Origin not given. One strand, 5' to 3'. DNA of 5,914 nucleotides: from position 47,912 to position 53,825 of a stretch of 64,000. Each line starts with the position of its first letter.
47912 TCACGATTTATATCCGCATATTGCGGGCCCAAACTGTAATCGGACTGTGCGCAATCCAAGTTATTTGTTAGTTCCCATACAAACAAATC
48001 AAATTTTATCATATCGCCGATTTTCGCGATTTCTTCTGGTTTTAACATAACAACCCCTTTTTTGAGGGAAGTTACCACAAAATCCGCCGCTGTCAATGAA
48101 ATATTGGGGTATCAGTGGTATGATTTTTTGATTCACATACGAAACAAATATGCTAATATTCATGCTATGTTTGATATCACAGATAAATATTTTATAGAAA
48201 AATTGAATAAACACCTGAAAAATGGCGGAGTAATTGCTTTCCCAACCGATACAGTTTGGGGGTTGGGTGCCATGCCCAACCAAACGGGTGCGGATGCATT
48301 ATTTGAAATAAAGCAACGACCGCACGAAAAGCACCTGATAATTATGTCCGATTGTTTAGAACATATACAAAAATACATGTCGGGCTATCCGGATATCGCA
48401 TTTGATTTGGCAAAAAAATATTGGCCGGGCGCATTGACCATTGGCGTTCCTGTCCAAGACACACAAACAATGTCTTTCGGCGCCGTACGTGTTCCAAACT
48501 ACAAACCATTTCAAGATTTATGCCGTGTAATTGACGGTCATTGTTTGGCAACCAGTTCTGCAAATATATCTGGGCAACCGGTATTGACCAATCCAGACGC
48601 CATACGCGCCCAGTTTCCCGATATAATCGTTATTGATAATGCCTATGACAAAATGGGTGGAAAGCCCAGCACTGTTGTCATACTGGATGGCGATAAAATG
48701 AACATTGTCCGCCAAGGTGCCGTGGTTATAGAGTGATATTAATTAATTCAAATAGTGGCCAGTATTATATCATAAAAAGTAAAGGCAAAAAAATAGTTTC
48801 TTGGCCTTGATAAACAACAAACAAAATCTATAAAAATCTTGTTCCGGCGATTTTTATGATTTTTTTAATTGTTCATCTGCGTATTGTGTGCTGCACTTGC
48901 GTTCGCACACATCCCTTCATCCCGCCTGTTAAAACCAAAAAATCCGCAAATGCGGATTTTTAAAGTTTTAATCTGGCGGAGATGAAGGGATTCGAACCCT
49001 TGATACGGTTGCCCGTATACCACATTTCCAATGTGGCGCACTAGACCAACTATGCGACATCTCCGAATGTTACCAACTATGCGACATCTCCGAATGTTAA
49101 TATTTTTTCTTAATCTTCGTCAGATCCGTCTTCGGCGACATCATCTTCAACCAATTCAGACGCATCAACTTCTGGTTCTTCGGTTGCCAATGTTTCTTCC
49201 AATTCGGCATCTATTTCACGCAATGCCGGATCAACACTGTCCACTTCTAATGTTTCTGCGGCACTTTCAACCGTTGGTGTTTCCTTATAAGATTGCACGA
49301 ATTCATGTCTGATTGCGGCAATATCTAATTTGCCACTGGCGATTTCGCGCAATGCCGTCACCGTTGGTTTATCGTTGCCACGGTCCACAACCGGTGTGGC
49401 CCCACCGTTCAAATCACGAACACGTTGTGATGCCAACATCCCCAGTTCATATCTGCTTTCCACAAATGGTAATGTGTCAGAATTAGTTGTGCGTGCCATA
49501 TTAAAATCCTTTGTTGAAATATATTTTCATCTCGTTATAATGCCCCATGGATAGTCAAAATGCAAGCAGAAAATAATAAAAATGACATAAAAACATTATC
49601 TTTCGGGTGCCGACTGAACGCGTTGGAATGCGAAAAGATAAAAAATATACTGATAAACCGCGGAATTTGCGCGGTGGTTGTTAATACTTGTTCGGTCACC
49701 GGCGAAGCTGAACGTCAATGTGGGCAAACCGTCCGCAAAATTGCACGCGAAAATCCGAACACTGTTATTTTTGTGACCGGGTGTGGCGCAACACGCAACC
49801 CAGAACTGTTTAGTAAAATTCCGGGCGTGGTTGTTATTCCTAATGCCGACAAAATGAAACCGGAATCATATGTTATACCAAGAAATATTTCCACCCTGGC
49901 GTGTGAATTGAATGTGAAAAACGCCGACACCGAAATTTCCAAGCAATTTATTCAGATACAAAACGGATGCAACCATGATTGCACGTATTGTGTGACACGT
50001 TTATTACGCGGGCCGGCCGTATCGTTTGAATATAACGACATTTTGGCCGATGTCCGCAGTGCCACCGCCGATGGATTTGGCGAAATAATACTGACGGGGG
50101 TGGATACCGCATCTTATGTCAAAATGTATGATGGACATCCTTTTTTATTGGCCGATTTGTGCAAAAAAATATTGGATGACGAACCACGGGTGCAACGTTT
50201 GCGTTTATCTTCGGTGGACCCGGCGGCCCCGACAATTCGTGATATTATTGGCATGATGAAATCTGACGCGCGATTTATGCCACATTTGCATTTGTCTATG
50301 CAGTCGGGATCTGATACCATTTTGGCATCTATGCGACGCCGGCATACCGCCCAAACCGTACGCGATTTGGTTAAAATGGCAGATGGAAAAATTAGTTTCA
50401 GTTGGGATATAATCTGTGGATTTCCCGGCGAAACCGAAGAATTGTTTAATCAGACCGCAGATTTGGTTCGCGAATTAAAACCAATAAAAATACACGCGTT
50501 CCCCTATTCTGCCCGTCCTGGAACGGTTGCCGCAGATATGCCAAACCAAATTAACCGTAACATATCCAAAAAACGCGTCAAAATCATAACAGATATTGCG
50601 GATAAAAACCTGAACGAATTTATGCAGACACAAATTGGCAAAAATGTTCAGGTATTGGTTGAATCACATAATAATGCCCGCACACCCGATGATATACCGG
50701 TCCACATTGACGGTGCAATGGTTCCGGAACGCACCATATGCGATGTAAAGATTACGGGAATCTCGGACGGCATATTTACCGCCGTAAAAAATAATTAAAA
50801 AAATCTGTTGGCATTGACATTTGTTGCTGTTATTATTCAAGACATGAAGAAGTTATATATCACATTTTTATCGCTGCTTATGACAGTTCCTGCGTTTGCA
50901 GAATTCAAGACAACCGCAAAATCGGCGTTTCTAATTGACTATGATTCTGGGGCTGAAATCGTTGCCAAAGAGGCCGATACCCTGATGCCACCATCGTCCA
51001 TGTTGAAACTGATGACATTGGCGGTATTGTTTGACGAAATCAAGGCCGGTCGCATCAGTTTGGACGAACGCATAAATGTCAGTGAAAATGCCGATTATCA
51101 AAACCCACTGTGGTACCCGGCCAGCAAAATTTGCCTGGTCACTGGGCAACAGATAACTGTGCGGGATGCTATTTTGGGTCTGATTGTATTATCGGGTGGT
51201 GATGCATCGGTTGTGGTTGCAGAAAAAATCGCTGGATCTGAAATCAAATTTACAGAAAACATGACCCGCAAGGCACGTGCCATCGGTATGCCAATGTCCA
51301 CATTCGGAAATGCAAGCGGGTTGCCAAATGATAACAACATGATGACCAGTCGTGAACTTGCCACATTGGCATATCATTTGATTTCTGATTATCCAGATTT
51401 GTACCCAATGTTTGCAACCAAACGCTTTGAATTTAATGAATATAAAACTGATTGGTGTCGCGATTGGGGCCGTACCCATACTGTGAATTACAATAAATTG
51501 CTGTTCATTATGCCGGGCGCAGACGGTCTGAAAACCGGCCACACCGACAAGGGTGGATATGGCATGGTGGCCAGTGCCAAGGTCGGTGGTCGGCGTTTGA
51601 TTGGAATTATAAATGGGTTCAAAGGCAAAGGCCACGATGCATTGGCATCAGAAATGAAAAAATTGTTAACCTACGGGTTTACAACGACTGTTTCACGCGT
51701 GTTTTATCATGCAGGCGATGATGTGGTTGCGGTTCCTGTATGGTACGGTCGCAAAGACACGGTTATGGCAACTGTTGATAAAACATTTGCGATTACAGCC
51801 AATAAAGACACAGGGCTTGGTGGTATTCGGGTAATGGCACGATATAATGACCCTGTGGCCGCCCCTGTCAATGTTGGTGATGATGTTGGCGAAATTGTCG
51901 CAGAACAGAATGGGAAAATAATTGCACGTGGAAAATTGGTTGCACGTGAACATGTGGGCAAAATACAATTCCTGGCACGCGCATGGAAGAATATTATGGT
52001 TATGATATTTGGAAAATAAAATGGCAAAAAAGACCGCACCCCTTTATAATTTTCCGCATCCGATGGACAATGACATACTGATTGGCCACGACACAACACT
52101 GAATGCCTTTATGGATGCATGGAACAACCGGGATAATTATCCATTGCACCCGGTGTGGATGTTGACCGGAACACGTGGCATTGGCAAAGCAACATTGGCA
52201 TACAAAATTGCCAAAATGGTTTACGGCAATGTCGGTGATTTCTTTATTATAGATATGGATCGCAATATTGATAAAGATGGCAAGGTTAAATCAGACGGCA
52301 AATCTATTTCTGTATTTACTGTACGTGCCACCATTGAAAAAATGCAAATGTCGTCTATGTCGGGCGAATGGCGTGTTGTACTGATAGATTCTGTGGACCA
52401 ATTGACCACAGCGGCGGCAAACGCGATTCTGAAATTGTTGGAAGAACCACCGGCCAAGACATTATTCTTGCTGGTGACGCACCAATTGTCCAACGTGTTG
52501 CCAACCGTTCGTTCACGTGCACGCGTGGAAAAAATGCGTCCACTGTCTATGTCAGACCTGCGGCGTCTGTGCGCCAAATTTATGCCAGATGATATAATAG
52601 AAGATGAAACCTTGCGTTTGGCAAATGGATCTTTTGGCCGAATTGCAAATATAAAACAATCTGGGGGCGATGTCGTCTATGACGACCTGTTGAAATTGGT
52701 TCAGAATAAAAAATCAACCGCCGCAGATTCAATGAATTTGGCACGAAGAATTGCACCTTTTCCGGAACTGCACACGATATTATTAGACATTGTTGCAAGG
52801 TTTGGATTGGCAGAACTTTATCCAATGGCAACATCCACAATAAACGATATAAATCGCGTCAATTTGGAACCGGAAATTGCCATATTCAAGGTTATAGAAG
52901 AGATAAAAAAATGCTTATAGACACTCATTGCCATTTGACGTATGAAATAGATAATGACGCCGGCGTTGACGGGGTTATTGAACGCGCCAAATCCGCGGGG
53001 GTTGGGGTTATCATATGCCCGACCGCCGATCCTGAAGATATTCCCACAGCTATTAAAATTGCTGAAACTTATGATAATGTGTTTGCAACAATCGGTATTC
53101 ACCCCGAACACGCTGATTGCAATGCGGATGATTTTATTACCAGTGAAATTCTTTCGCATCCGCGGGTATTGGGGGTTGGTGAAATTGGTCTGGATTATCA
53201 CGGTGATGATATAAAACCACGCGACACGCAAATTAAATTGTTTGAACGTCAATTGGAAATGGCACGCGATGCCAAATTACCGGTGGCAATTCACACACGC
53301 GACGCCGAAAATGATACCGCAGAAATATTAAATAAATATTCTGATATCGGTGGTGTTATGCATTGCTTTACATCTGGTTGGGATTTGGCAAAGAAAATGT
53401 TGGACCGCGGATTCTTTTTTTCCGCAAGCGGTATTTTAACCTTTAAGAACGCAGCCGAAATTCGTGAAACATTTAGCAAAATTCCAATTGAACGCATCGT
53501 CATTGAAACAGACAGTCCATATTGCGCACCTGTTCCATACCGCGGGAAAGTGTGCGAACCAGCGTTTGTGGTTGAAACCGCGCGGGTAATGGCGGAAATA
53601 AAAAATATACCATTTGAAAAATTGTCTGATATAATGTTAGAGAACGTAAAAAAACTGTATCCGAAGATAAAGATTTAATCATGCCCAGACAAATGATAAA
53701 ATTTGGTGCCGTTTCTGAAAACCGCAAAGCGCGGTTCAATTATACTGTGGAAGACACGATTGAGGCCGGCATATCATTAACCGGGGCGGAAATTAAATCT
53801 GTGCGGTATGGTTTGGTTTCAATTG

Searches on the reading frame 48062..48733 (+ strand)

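Call 84: search_protein_families(library=pfam, proteins=[window:48062-48733:+], max_evalue=0.00001)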
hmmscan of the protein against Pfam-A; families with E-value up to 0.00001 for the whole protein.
window:48062-48733:+ (224 aa): 1 family
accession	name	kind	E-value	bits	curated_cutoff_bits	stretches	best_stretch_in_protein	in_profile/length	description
PF01300.24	Sua5_yciO_yrdC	-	2e-37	128.9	25.1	1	51-219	2-178/178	Telomere recombination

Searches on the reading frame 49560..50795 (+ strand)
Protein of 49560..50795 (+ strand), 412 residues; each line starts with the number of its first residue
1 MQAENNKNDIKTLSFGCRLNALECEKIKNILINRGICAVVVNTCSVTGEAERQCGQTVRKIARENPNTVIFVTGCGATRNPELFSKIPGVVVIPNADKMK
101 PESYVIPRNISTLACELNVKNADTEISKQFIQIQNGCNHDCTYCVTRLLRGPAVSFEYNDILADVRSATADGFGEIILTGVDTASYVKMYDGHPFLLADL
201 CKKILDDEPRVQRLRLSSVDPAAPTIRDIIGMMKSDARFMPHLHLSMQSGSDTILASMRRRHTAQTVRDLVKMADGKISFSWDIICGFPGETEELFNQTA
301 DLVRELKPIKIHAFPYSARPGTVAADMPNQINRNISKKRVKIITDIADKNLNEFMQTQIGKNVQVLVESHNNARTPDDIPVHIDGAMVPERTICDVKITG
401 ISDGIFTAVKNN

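Call 83: search_protein_families(library=pfam, proteins=[window:49560-50795:+], max_evalue=0.00001)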
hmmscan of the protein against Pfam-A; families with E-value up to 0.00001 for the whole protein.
window:49560-50795:+ (412 aa): 2 families
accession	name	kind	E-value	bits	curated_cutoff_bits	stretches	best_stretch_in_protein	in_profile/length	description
PF04055.27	Radical_SAM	-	5e-19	69.5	29.5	1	131-303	1-166/166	Radical SAM superfamily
PF00919.26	UPF0004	-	1.4e-11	44.7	27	1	13-89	5-91/98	Uncharacterized protein family UPF0004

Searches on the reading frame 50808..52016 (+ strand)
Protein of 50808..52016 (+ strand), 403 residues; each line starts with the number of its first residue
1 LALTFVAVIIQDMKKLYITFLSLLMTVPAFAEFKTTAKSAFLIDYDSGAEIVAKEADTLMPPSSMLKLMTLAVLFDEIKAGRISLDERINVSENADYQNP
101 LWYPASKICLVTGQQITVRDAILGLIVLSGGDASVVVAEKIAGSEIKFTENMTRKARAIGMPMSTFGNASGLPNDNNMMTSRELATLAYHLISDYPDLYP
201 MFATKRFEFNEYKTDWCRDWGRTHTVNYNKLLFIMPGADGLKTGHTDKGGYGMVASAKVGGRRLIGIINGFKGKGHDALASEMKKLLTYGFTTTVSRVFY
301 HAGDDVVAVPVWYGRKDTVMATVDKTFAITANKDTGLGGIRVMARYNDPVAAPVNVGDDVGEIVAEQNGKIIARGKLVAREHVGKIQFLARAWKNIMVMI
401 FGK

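Call 84: search_protein_families(library=pfam, proteins=[window:50808-52016:+], max_evalue=0.00001)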
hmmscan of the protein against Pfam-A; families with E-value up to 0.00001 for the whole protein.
window:50808-52016:+ (403 aa): 3 families
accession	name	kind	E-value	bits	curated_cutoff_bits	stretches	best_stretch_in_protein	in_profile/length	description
PF00768.25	Peptidase_S11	-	1.5e-50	172.4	27.6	1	34-268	9-234/239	D-alanyl-D-alanine carboxypeptidase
PF13354.11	Beta-lactamase2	-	3.3e-11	43.4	22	1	42-192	4-147/214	Beta-lactamase enzyme family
PF07943.18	PBP5_C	-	1e-10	42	21.2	1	299-384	6-90/91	Penicillin-binding protein 5, C-terminal domain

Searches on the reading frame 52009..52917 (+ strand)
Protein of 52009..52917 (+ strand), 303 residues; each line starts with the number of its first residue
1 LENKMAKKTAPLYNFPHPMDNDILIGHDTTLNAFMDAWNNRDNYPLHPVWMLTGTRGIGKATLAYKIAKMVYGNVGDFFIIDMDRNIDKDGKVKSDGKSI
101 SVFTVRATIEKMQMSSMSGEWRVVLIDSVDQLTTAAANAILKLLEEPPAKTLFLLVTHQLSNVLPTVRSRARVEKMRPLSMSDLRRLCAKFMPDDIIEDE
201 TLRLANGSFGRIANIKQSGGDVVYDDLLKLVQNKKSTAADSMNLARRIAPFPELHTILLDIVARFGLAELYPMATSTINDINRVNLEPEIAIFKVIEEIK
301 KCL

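Call 84: search_protein_families(library=pfam, proteins=[window:52009-52917:+], max_evalue=0.00001)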
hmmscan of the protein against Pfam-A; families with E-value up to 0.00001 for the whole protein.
window:52009-52917:+ (303 aa): 2 families
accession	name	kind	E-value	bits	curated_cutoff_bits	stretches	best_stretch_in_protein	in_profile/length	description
PF13177.12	DNA_pol3_delta2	-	1.6e-26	93.7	27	1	51-179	23-160/161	DNA polymerase III, delta subunit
PF00004.35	AAA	-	4.9e-08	33.9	21.2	1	51-175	2-125/131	ATPase family associated with various cellular activities (AAA)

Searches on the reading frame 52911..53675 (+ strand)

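Call 84: search_protein_families(library=pfam, proteins=[window:52911-53675:+], max_evalue=0.00001)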
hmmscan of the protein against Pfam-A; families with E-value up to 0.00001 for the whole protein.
window:52911-53675:+ (255 aa): 1 family
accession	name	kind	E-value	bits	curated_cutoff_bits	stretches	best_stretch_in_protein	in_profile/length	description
PF01026.27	TatD_DNase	-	2.8e-81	273.1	27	1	3-250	1-252/253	TatD related DNase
